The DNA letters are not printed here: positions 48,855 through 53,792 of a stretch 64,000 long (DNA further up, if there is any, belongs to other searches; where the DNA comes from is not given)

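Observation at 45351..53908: Two-gene EssC+EsaB module facing a sortase B-fusion / FemAB / glucosaminidase operon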

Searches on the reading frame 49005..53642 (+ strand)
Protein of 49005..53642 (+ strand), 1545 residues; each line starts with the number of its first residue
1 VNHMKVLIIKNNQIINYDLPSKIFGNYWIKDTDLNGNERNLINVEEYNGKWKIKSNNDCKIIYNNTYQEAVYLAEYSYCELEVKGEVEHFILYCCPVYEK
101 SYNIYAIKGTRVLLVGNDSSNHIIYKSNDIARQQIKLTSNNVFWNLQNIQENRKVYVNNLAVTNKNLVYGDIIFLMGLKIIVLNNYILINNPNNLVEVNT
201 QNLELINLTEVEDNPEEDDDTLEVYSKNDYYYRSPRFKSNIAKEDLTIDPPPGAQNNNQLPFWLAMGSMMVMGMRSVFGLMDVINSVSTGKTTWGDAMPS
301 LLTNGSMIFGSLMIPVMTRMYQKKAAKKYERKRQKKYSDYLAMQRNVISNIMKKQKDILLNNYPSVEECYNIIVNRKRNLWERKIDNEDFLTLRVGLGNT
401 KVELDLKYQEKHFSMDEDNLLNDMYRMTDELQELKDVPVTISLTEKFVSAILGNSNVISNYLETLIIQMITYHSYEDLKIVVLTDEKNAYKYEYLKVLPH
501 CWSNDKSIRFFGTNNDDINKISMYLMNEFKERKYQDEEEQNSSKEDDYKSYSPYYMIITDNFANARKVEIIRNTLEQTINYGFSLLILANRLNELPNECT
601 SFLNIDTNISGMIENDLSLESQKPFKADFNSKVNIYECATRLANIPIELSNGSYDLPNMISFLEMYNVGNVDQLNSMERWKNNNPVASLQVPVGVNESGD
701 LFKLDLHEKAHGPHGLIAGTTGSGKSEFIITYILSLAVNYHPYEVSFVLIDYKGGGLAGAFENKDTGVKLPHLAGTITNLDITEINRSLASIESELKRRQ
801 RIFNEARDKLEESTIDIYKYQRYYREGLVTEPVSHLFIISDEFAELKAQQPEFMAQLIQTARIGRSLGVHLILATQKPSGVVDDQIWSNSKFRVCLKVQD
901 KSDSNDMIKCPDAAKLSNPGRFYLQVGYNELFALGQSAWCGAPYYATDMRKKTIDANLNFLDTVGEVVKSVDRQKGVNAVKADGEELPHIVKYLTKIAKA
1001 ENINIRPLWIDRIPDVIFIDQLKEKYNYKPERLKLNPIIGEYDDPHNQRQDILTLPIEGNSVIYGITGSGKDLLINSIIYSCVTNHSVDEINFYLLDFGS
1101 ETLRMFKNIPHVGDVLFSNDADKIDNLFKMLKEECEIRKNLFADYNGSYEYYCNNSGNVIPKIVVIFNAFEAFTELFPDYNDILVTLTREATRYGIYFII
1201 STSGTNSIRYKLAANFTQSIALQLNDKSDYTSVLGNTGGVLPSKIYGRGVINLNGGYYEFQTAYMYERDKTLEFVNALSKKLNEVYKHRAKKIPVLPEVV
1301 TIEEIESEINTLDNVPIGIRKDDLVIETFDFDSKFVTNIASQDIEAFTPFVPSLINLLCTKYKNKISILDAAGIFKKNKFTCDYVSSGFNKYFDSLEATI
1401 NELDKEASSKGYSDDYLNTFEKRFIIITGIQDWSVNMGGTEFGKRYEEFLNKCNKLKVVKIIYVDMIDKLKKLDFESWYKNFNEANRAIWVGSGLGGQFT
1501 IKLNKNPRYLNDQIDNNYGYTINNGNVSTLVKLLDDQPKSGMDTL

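Call 4: search_protein_families(library=pfam, proteins=[window:49005-53642:+], max_evalue=0.01)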
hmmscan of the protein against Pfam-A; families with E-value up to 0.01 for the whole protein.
window:49005-53642:+ (1545 aa): 4 families
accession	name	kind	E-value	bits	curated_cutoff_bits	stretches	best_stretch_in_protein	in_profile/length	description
PF01580.24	FtsK_SpoIIIE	-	2.3e-50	171.5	24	2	677-879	6-220/221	FtsK/SpoIIIE family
PF13555.12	AAA_29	-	0.00025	21.2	27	0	711-733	22-45/61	P-loop containing region of AAA domain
PF16697.10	Yop-YscD_cpl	-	0.0039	17.9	33.2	0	111-173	17-81/94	Inner membrane component of T3SS, cytoplasmic domain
PF00498.31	FHA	-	0.0068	17.3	20.7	0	114-173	2-64/67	FHA domain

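Call 5: search_protein_families(library=ncbifam, proteins=[window:49005-53642:+], max_evalue=0.01)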
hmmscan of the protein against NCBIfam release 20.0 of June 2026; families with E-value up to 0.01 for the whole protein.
window:49005-53642:+ (1545 aa): 4 families
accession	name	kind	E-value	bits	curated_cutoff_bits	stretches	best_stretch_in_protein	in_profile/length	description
TIGR03928.1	T7_EssCb_Firm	equivalog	0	1051.3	778.4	1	229-1528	4-1290/1296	type VII secretion protein EssC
TIGR03924.1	T7SS_EccC_a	equivalog_domain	1.1e-115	387.9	509.15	2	249-931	2-661/673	type VII secretion protein EccCa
TIGR03925.1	T7SS_EccC_b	equivalog_domain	1.1e-64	218.7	346.55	2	996-1333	8-360/564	type VII secretion protein EccCb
NF007615.0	PRK10263.1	equivalog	1.6e-15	55.9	1566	1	687-914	988-1222/1355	DNA translocase FtsK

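Call 15: find_homologous_proteins(query=window:49005-53642:+)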
Query window:49005-53642:+ (1545 aa): 750 proteins with E <= 0.001 among 8000 candidates; the best 120 are listed.
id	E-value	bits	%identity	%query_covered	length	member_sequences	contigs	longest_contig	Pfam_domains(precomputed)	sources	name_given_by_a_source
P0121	0.0e+0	1815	53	99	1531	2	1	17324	PF01580.25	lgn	-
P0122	0.0e+0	1768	52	100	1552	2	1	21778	PF00498.32,PF01580.25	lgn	-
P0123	0.0e+0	1757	52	100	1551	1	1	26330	PF00498.32,PF01580.25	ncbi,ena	-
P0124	0.0e+0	1744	51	99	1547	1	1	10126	PF01580.25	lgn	-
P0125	0.0e+0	1738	51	99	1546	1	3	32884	PF01580.25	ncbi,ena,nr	ncbi:MAG: type VII secretion protein EssC [Bacilli bacterium]|nr:type VII secretion protein EssC [Ba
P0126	0.0e+0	1730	52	99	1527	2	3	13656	PF01580.25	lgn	-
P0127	0.0e+0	1730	50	99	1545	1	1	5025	PF01580.25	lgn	-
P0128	0.0e+0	1717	51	99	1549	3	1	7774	PF00498.32,PF01580.25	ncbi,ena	-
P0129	0.0e+0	1709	50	99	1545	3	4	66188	PF01580.25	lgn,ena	-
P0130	0.0e+0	1706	50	100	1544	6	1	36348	PF01580.25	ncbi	-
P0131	0.0e+0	1703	50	99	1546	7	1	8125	PF00498.32,PF01580.25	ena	-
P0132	0.0e+0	1700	50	99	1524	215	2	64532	PF00498.32,PF01580.25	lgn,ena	-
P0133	0.0e+0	1696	51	99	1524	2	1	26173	PF00498.32,PF01580.25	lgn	-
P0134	0.0e+0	1696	51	99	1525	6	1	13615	PF00498.32,PF16697.11,PF01580.25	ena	-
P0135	0.0e+0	1693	49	99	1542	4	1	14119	PF01580.25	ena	-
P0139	0.0e+0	1686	50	99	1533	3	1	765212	PF00498.32,PF01580.25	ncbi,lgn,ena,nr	ncbi:MAG: type VII secretion protein EssC [Firmicutes bacterium]|nr:type VII secretion protein EssC 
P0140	0.0e+0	1683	49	99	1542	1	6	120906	PF01580.25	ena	-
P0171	0.0e+0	1667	49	100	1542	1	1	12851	PF00498.32,PF01580.25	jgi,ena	-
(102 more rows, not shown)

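Call 16: find_encoding_contigs(protein=P0139, flank=10000, max_places=1)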
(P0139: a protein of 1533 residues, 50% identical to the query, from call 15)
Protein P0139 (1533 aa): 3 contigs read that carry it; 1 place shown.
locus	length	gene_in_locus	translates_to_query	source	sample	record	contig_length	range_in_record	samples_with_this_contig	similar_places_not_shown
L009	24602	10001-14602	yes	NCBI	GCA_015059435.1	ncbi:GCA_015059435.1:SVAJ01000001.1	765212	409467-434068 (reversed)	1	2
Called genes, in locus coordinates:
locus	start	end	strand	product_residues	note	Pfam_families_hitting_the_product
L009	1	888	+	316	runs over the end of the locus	PF01193:RNA_pol_L, PF01000:RNA_pol_A_bac, PF03118:RNA_pol_A_CTD, PF26169:HHH_XRCC3_RpoA (weak)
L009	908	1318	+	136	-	PF01196:Ribosomal_L17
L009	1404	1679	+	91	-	PF06949:DUF1292 (weak)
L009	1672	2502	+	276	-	-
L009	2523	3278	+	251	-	PF00106:adh_short, PF01370:Epimerase (weak), PF08659:KR, PF13460:NAD_binding_10 (weak), PF13561:adh_short_C2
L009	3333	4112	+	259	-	PF00005:ABC_tran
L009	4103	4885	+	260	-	PF00005:ABC_tran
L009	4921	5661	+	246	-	PF01416:PseudoU_synth_1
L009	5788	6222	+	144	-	PF00572:Ribosomal_L13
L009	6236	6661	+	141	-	PF00380:Ribosomal_S9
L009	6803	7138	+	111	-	PF04266:ASCH (weak)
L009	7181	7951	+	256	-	-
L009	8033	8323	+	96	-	-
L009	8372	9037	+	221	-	PF06541:ABC_trans_CmpB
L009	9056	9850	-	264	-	PF02535:Zip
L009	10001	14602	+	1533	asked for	PF00498:FHA, PF01580:FtsK_SpoIIIE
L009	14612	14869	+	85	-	-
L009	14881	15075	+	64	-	-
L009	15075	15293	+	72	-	-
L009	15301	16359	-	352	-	PF08486:SpoIID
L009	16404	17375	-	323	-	PF00882:Zn_dep_PLPC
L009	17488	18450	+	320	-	PF07751:Abi_2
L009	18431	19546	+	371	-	PF00089:Trypsin, PF13365:Trypsin_2, PF00595:PDZ, PF13180:PDZ_2, PF17820:PDZ_6 (weak)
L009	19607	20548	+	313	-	PF01544:CorA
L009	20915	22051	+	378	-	-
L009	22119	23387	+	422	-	PF01520:Amidase_3, PF23462:LysM3_NFP (faint), PF23577:LysM_RLK (faint), PF01476:LysM, PF23446:LysM1_NFP_LYK (faint), PF23457:LysM2_NFP (faint), PF23472:LysM2_CERK1_LYK3_4_5 (faint), PF01476:LysM, +1 more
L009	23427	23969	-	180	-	-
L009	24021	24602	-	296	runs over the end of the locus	PF13353:Fer4_12 (weak), PF04055:Radical_SAM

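Call 17: find_encoding_contigs(protein=P0121, flank=10000, max_places=1)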
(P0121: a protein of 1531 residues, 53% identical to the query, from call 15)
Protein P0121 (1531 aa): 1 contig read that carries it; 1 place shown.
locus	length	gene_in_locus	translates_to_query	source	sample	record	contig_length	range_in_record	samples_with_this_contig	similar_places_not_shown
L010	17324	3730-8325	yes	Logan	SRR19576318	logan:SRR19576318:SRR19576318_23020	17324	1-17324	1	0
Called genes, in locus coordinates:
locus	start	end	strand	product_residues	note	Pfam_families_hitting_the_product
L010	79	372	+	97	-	PF06013:WXG100, PF25792:BREX_BrxC_helical (weak)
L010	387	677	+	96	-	PF06013:WXG100, PF00823:PPE (weak)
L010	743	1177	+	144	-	PF25547:WXG100_2 (weak), PF01476:LysM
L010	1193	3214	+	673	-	PF07202:Tcp10_C (faint)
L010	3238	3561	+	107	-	PF13780:DUF4176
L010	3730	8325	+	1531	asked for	PF01580:FtsK_SpoIIIE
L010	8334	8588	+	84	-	PF08817:YukD (weak)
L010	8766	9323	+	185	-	PF12799:LRR_4 (faint)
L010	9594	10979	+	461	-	PF00750:tRNA-synt_1d (weak), PF01406:tRNA-synt_1e, PF01921:tRNA-synt_1f (faint), PF09334:tRNA-synt_1g (faint)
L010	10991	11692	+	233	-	PF04298:Zn_peptidase_2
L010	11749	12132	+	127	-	PF00636:Ribonuclease_3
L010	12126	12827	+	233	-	PF08032:SpoU_sub_bind, PF00588:SpoU_methylase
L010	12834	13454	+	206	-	PF04542:Sigma70_r2, PF00196:GerE (weak), PF08281:Sigma70_r4_2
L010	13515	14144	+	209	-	-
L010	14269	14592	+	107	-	PF00584:SecE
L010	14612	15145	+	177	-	PF02357:NusG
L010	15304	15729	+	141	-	PF03946:Ribosomal_L11_N, PF00298:Ribosomal_L11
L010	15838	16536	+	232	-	PF00687:Ribosomal_L1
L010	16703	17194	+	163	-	PF00466:Ribosomal_L10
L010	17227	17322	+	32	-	?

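Call 18: find_encoding_contigs(protein=P0129, flank=10000, max_places=1)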
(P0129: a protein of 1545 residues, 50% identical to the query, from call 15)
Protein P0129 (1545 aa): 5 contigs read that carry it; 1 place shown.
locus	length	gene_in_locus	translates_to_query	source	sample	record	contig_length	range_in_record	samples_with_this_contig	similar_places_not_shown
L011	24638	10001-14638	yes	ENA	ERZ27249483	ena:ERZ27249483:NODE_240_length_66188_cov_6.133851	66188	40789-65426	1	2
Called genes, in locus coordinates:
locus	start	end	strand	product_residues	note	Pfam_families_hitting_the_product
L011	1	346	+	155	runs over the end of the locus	PF11188:DUF2975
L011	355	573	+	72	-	PF13443:HTH_26, PF01381:HTH_3 (weak), PF12844:HTH_19 (faint)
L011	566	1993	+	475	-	PF13687:DUF4153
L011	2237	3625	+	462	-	PF07554:FIVAR (weak)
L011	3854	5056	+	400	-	PF13173:AAA_14, PF13635:DUF4143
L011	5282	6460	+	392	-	PF01966:HD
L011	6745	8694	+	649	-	PF00270:DEAD (faint), PF04851:ResIII, PF17757:UvrB_inter, PF27431:UvrB_3rd, PF00271:Helicase_C, PF12344:UvrB, PF02151:UVR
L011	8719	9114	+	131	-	PF04020:Phage_holin_4_2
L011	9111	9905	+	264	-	PF01790:LGT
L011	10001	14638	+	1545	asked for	PF01580:FtsK_SpoIIIE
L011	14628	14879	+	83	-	-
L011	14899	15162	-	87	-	PF13443:HTH_26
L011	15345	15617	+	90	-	PF06013:WXG100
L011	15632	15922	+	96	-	-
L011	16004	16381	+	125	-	-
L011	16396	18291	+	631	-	-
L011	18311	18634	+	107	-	PF13780:DUF4176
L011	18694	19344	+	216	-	PF03167:UDG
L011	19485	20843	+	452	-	PF02463:SMC_N (faint), PF13304:AAA_21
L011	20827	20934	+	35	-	-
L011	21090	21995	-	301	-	PF27100:DcsG_N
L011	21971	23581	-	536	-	PF00155:Aminotran_1_2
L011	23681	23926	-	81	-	PF13744:HTH_37 (weak), PF13560:HTH_31 (weak), PF12844:HTH_19, PF13443:HTH_26, PF01381:HTH_3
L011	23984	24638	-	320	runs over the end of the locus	PF01820:Dala_Dala_lig_N, PF02786:CPSase_L_D2, PF02222:ATP-grasp, PF07478:Dala_Dala_lig_C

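Call 22: find_related_loci(query=window:49005-53642:+, collection=genome_contigs, flank=10000)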
Query window:49005-53642:+ (1545 aa) in genome_contigs; peptide patterns used: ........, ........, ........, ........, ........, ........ (x = any residue, [..] = any of these).
56 stretches matched a pattern; 8 encode a relative of the query (tblastn E <= 1e-3); 8 distinct loci.
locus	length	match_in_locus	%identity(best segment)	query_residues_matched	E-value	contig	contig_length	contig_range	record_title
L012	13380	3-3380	81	421-1545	0e+0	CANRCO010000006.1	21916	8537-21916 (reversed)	MAG: uncultured Bacilli bacterium isolate Lapin-027__bin76 genome assembly, contig: Lapin-027__NODE_2109_length_21916_co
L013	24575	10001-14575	49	6-1537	0e+0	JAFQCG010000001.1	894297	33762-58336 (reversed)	MAG: Bacilli bacterium isolate RGIG1688 Goat_Cecum-2__c145, whole genome shotgun sequence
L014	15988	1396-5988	42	4-1543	0e+0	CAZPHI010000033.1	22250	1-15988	MAG TPA_asm: uncultured Lachnospiraceae bacterium isolate SRP192927_co8_25 genome assembly, contig: NODE_1809_length_222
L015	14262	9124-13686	43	3-1527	0e+0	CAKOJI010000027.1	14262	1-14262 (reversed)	MAG: uncultured Bacilli bacterium isolate REFINED_METABAT215_TOP10_CONTIGS_1500_ASSEMBLY_K77_MERGED__Hadza_MoBio_hadza-A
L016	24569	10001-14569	42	3-1527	0e+0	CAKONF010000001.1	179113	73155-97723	MAG: uncultured Bacilli bacterium isolate REFINED_METABAT215_TOP10_CONTIGS_1500_ASSEMBLY_K77_MERGED__Hadza_MoBio_hadza-A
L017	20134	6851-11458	40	3-1544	0e+0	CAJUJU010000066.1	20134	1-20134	MAG TPA_asm: uncultured Acetatifactor sp. isolate MGBC146413 genome assembly, contig: MGBC146413.66, whole genome shotgu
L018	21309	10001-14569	40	8-1525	0e+0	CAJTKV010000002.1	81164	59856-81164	MAG TPA_asm: uncultured Bacilli bacterium isolate MGBC102277 genome assembly, contig: MGBC102277.2, whole genome shotgun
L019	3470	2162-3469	40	6-439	8e-95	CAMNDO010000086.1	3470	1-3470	MAG: uncultured Bacillales bacterium isolate SRR873596_bin.95_metaWRAP_v1.3_MAG genome assembly, contig: NODE.76189_leng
